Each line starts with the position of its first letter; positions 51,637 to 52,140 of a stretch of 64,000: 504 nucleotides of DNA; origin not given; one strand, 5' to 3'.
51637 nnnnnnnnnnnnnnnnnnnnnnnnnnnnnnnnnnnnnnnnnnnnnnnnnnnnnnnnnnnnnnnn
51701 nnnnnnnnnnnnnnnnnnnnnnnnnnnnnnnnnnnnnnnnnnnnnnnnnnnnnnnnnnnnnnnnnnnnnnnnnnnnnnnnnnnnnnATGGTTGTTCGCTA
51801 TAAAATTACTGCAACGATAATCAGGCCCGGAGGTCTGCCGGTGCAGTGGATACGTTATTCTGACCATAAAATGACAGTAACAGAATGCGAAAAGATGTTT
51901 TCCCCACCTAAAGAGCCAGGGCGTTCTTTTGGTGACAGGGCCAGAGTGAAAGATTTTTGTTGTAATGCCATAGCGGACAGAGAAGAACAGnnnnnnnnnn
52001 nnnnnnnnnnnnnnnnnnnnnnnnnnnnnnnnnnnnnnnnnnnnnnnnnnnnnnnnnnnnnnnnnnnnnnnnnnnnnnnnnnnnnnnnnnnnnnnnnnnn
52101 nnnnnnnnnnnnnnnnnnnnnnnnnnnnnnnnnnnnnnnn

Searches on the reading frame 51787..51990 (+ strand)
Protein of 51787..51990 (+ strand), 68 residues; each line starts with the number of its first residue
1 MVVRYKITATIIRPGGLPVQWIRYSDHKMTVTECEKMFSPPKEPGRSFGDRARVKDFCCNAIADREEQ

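Call 31: find_encoding_contigs(protein=window:51787-51990:+, flank=10000, max_places=10)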
Protein seq(68 aa) (68 aa): 25 contigs read that carry it; 10 places shown.
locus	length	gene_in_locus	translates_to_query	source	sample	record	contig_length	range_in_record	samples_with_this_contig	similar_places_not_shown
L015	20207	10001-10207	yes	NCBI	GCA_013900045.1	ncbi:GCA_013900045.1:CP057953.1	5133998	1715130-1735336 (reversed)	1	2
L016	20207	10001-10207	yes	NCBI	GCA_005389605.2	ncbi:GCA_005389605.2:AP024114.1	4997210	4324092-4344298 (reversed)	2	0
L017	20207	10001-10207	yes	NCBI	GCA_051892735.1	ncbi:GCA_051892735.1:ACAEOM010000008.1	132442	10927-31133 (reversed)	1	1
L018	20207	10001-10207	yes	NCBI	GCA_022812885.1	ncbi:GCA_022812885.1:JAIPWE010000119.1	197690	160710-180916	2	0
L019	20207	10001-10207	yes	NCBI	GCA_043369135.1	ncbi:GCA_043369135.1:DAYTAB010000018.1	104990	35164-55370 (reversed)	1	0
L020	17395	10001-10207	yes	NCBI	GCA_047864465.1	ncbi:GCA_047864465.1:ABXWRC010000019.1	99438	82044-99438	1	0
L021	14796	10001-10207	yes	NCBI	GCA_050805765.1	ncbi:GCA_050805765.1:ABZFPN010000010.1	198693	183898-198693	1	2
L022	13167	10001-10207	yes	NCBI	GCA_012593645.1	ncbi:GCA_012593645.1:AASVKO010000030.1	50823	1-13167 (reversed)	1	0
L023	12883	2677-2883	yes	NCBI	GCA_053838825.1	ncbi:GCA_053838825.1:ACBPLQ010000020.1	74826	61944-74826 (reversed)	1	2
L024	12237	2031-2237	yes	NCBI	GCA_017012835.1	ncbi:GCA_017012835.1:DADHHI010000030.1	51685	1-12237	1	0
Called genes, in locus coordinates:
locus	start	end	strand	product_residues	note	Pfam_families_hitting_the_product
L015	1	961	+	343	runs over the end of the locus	PF13531:SBP_bac_11, PF01547:SBP_bac_1, PF13416:SBP_bac_8, PF13343:SBP_bac_6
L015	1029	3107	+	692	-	PF00528:BPD_transp_1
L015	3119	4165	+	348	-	PF00005:ABC_tran, PF08402:TOBE_2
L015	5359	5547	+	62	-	PF06688:DUF1187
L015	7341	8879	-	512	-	PF13007:LZ_Tnp_IS66, PF13005:zf-IS66, PF03050:DDE_Tnp_IS66, PF13817:DDE_Tnp_IS66_C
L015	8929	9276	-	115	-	PF05717:TnpB_IS66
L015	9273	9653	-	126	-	PF01527:HTH_Tnp_1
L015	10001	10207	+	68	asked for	PF06688:DUF1187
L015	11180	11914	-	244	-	PF12833:HTH_18, PF00165:HTH_AraC (weak)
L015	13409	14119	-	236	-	PF03767:Acid_phosphat_B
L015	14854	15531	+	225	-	PF13384:HTH_23 (faint), PF01527:HTH_Tnp_1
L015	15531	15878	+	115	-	PF05717:TnpB_IS66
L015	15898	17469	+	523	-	PF13007:LZ_Tnp_IS66, PF13005:zf-IS66, PF03050:DDE_Tnp_IS66, PF13817:DDE_Tnp_IS66_C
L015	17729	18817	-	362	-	PF13609:Porin_4, PF00267:Porin_1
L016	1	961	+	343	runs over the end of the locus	PF13531:SBP_bac_11, PF01547:SBP_bac_1, PF13416:SBP_bac_8, PF13343:SBP_bac_6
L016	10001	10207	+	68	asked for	PF06688:DUF1187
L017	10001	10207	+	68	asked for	PF06688:DUF1187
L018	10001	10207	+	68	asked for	PF06688:DUF1187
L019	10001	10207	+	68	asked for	PF06688:DUF1187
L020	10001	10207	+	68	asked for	PF06688:DUF1187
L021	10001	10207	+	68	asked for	PF06688:DUF1187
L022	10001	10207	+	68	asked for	PF06688:DUF1187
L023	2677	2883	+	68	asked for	PF06688:DUF1187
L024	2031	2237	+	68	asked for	PF06688:DUF1187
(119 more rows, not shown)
